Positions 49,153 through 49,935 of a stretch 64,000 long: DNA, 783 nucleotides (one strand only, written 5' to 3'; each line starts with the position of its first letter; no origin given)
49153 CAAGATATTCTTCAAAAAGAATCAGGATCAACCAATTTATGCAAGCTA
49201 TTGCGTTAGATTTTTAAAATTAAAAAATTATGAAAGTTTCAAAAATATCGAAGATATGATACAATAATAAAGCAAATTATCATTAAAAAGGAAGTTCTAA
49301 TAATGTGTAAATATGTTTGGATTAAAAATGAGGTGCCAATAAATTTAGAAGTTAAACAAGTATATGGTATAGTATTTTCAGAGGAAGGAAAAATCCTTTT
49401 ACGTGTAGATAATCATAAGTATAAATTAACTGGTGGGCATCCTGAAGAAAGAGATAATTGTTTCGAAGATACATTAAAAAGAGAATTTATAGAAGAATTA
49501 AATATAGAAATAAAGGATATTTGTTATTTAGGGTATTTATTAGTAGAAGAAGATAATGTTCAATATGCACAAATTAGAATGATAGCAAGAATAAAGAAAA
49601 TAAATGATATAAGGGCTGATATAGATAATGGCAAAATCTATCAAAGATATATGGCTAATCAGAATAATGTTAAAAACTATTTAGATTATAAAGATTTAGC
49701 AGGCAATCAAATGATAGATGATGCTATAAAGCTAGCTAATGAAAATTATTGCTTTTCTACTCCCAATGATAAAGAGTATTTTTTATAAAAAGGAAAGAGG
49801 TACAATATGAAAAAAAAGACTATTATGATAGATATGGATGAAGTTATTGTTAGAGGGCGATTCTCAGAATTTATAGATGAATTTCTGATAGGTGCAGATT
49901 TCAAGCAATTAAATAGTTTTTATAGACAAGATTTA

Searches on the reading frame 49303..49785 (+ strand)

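Call 74: search_protein_families(library=pfam, proteins=[window:49303-49785:+], max_evalue=0.01)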
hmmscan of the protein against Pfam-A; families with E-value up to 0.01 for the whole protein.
window:49303-49785:+ (161 aa): 2 families
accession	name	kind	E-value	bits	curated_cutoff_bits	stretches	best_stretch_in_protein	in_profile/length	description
PF00293.34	NUDIX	-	4.3e-05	24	21.1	1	20-77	6-67/134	NUDIX domain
PF17153.9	CHASE9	-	0.0047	17.5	27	1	69-148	30-107/116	Periplasmic sensor domain, extracellular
